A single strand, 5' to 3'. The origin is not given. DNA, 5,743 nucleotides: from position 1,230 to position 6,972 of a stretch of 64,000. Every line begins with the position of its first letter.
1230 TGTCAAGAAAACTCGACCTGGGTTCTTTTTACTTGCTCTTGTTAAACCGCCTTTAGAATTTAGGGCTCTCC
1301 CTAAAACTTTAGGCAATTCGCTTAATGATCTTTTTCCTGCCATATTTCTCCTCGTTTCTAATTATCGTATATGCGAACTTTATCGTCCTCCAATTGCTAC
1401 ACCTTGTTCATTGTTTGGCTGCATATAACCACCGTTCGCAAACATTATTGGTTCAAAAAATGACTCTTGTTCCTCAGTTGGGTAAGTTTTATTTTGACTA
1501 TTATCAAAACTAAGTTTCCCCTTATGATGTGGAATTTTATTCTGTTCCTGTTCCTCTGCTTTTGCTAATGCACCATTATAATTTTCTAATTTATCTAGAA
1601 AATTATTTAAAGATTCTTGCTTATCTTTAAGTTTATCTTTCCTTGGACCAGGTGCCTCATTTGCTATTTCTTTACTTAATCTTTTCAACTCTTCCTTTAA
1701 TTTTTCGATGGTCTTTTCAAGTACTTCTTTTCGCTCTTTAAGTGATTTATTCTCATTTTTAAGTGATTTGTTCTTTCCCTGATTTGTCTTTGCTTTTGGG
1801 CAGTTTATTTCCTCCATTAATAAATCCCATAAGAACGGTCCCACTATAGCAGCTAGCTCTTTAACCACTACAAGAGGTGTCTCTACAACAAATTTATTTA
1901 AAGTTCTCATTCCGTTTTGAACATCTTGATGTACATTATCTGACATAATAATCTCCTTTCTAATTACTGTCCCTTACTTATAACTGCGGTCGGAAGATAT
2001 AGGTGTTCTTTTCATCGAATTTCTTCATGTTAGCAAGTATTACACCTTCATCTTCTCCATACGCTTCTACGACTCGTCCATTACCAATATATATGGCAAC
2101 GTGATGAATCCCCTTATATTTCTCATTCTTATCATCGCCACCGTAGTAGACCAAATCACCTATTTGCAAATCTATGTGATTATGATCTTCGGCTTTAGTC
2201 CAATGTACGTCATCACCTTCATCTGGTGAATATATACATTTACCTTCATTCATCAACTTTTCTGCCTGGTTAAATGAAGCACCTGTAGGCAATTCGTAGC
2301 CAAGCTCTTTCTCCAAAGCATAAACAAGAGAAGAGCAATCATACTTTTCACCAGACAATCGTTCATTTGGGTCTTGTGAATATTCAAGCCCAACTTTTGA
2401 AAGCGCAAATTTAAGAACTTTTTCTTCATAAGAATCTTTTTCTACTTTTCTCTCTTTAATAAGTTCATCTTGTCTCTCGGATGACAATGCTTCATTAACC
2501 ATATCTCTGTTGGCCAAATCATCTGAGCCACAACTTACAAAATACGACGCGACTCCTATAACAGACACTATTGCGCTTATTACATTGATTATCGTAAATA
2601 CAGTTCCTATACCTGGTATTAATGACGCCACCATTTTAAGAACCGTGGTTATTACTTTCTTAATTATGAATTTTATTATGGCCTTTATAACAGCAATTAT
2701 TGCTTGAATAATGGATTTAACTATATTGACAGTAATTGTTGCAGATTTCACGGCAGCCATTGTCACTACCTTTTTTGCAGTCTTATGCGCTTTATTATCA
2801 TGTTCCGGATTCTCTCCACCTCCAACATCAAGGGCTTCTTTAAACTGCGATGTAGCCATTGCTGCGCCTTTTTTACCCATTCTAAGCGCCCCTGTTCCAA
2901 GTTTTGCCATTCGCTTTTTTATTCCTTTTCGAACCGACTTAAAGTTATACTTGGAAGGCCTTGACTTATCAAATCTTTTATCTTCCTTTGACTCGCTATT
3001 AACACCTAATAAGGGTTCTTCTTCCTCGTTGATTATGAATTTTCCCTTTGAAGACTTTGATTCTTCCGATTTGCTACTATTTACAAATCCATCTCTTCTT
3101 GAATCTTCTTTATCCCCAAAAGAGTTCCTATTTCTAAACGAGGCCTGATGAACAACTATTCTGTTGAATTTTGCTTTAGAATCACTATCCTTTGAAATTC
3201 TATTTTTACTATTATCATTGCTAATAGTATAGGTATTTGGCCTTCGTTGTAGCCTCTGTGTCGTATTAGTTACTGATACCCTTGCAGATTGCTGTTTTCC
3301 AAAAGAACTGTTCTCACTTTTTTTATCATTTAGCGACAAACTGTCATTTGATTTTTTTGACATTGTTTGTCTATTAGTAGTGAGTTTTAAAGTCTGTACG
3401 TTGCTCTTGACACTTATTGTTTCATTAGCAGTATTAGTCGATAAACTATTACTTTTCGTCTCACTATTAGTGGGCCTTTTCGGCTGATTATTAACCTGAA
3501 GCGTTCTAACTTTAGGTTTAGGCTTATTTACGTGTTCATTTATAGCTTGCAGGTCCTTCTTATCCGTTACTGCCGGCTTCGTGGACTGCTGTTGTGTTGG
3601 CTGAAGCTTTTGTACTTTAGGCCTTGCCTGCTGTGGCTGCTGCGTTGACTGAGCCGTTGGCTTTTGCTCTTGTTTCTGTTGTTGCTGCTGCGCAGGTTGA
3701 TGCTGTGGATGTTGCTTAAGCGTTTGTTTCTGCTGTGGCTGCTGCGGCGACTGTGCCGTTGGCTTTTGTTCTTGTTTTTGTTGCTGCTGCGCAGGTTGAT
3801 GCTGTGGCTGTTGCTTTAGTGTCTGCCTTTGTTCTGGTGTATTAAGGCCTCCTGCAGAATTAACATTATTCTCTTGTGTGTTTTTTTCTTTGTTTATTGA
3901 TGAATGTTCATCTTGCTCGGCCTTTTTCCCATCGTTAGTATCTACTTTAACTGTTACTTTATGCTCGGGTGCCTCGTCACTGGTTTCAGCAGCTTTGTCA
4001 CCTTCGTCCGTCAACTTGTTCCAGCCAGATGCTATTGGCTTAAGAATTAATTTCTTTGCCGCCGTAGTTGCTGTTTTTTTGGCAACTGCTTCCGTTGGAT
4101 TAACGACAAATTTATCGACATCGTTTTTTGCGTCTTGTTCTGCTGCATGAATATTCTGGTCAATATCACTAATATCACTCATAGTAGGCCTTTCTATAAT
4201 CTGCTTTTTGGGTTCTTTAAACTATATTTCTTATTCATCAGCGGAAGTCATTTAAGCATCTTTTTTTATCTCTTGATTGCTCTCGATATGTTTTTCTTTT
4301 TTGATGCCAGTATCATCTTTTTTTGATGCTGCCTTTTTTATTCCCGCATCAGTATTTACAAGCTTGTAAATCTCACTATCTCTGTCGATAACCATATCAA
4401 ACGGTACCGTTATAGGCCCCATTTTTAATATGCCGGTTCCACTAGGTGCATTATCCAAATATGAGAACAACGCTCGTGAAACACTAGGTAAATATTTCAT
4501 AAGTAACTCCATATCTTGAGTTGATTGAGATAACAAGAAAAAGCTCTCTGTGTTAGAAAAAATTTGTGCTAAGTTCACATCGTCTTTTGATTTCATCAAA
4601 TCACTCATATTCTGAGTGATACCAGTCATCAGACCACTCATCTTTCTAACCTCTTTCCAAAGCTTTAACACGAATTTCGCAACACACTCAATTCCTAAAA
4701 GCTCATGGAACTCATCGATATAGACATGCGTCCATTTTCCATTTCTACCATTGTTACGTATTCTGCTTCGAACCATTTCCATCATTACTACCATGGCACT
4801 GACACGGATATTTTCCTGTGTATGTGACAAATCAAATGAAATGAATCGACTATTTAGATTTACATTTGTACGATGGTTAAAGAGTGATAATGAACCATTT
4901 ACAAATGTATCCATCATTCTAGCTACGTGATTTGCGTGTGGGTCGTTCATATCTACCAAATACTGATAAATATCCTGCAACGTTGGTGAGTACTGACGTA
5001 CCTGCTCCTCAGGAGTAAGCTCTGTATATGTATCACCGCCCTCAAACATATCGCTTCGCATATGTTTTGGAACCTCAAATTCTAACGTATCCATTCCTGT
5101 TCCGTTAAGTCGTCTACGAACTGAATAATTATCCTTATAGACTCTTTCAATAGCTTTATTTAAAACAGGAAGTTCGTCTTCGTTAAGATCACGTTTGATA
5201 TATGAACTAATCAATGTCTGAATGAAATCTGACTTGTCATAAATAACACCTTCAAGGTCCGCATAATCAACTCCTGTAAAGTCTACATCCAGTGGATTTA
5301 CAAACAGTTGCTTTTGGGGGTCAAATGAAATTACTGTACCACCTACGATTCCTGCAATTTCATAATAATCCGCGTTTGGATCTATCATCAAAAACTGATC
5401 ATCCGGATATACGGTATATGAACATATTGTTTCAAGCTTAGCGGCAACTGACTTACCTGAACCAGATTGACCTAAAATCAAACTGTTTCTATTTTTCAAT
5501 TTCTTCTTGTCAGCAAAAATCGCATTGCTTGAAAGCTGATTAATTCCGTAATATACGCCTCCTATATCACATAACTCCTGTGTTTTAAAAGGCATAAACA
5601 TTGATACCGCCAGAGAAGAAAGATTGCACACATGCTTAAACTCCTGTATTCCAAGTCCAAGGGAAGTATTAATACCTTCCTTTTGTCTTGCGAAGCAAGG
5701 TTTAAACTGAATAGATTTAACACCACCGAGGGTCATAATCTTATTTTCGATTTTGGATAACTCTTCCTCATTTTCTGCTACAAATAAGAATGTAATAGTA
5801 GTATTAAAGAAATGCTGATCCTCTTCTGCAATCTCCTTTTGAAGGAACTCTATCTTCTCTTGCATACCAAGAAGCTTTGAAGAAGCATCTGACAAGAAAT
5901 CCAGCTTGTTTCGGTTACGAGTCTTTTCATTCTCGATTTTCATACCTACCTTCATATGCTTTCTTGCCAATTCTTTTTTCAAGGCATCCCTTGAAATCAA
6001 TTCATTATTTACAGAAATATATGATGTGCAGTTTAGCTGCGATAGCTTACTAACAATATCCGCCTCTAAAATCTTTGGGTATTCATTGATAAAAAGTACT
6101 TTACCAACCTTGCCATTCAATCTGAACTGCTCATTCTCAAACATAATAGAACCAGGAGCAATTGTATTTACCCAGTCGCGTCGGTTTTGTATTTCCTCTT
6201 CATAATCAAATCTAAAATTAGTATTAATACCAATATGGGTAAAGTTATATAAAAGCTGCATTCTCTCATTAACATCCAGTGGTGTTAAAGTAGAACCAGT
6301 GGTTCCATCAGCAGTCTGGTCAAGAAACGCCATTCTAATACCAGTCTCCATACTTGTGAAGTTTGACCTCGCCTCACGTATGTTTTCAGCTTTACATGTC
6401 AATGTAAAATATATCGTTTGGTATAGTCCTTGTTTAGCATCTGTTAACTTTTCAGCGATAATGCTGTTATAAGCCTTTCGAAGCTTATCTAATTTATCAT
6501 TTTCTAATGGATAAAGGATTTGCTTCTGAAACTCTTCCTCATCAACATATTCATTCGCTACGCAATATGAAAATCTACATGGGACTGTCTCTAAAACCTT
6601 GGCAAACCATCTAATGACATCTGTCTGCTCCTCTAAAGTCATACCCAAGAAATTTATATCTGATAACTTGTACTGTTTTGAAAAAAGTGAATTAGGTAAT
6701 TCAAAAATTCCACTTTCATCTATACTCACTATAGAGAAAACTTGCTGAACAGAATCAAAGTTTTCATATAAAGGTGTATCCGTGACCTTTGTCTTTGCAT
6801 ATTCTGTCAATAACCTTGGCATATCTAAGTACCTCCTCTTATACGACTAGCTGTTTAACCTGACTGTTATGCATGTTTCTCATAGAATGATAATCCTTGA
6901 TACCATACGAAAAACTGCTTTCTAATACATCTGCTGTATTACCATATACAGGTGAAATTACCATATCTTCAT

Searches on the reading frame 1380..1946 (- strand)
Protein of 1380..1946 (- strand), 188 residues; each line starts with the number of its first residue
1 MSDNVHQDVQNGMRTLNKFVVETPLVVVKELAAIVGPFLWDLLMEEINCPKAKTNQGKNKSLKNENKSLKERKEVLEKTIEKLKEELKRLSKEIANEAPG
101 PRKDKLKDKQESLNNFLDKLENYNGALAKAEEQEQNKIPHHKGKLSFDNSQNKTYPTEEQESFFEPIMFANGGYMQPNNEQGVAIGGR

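Call 5: search_protein_families(library=pfam, max_evalue=0.01, proteins=[window:1380-1946:-])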
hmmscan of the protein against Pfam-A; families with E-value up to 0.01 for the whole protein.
window:1380-1946:- (188 aa): 3 families
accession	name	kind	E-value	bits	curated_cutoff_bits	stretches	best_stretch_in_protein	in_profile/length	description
PF10186.14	ATG14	-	0.0083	15.7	33.2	1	50-128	55-128/347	Vacuolar sorting 38 and autophagy-related subunit 14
PF04065.20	Not3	-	0.0089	15.9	25.8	0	50-167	116-228/231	Not1 N-terminal domain, CCR4-Not complex component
PF14817.11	HAUS5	-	0.0097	15.2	25.6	1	58-122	64-123/643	HAUS augmin-like complex subunit 5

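Call 38: find_encoding_contigs(protein=window:1380-1946:-, flank=10000, max_places=3)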
Protein window:1380-1946:- (188 aa): 8 contigs read that carry it; 3 places shown.
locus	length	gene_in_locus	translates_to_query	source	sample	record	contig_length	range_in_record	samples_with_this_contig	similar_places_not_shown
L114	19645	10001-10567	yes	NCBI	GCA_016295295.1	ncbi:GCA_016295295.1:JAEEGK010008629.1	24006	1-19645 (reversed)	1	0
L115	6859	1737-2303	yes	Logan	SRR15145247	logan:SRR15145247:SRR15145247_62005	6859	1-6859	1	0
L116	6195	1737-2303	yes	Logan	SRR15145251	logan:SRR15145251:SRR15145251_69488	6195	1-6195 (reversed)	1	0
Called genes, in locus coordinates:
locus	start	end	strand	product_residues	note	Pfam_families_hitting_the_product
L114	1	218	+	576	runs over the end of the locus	-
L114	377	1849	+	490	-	-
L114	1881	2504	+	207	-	-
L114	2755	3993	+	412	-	PF00437:T2SSE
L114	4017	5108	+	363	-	-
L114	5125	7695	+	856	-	PF01935:DUF87 (weak), PF12846:AAA_10 (faint), PF19044:P-loop_TraG (weak)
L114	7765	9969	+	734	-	PF00877:NLPC_P60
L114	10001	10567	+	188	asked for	-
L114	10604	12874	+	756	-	PF02534:T4SS-DNA_transf, PF10412:TrwB_AAD_bind (weak), PF12696:TraG-D_C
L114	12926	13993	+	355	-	-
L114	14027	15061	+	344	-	PF04610:TrbL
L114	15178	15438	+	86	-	PF04956:TrbC (weak)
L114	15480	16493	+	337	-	-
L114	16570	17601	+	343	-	PF04610:TrbL (weak)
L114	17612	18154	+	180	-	-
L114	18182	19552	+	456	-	-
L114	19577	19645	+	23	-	?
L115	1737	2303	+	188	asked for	-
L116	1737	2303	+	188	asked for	-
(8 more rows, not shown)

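Call 60: search_protein_families(library=pfam, max_evalue=0.01, proteins=[L114:12926-13993:+, L114:15178-15438:+, L114:15480-16493:+, L114:17612-18154:+, L114:18182-19552:+])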
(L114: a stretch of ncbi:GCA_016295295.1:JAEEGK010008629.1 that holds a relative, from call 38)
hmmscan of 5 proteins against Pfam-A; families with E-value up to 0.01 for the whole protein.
L114:12926-13993:+ (355 aa): 0 families

L114:15178-15438:+ (86 aa): 3 families
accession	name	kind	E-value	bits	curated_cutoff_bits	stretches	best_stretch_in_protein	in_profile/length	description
PF04956.18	TrbC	-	1.8e-05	25.3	27.9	1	13-82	29-94/98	TrbC/VIRB2 pilin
PF20535.3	DUF6750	-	0.0014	19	27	1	20-84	52-115/128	Family of unknown function (DUF6750)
PF03729.18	DUF308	-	0.0015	19.2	25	1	31-81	21-70/73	Short repeat of unknown function (DUF308)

L114:15480-16493:+ (337 aa): 0 families

L114:17612-18154:+ (180 aa): 0 families

L114:18182-19552:+ (456 aa): 0 families

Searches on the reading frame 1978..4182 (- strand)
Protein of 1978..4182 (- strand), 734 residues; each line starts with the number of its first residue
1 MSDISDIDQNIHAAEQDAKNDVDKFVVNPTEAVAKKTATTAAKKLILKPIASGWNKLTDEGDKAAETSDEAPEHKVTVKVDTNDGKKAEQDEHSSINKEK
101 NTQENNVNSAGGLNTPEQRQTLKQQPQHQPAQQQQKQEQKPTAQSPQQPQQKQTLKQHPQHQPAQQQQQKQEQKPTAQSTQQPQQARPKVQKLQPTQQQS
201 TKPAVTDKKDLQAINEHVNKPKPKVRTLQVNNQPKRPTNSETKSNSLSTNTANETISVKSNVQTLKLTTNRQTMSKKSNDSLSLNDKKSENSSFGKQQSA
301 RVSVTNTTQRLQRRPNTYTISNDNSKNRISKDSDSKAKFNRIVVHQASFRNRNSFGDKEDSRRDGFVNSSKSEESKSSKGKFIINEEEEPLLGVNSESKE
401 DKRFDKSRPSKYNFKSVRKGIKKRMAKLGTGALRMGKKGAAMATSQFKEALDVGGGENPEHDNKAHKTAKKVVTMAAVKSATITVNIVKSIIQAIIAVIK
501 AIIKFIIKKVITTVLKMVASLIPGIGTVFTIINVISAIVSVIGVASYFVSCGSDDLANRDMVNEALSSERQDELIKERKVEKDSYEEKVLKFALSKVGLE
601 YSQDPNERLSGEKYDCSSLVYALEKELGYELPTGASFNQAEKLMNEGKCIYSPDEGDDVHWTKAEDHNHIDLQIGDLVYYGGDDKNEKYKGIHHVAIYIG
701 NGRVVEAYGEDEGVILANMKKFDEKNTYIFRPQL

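Call 5: search_protein_families(library=pfam, max_evalue=0.01, proteins=[window:1978-4182:-])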
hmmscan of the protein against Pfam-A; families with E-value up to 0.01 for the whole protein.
window:1978-4182:- (734 aa): 1 family
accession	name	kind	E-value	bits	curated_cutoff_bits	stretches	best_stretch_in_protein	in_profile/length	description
PF00877.26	NLPC_P60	-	3.5e-10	40.2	23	1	611-721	11-93/105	NlpC/P60 family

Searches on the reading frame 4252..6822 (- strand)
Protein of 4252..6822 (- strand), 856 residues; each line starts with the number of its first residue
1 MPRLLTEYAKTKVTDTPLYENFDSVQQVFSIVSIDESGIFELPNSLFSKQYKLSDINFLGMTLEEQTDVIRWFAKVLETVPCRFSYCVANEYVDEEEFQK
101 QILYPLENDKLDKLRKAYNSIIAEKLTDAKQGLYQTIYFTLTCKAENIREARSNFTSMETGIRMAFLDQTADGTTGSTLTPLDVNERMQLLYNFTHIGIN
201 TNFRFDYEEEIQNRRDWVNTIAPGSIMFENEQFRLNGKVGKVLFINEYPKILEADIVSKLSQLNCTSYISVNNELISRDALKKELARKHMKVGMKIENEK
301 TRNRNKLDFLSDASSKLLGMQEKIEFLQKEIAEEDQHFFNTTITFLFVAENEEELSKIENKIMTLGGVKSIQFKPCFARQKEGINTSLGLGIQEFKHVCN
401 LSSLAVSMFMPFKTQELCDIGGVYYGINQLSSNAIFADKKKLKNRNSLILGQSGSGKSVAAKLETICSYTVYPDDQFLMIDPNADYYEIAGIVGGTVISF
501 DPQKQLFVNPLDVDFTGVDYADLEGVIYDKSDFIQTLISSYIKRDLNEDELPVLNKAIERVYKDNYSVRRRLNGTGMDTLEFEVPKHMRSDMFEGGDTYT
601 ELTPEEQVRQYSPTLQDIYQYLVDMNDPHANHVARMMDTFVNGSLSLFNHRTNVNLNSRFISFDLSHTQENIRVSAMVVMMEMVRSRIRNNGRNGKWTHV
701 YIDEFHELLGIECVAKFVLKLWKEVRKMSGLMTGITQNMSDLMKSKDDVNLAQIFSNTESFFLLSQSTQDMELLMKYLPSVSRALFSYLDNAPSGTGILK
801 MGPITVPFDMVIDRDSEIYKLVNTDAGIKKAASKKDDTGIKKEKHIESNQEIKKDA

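Call 5: search_protein_families(library=pfam, max_evalue=0.01, proteins=[window:4252-6822:-])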
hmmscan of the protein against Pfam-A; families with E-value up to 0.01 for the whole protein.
window:4252-6822:- (856 aa): 4 families
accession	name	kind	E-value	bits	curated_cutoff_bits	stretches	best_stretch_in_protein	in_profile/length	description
PF19044.6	P-loop_TraG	-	3.6e-16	59.3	25.8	2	647-767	200-319/413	TraG P-loop domain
PF12846.13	AAA_10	-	1.9e-07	30.9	27.5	1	440-485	17-60/362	AAA-like domain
PF01935.23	DUF87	-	1.2e-06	29.2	23.2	1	438-529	17-103/220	Helicase HerA, central domain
PF01580.24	FtsK_SpoIIIE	-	0.0046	16.9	24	0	429-483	26-80/221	FtsK/SpoIIIE family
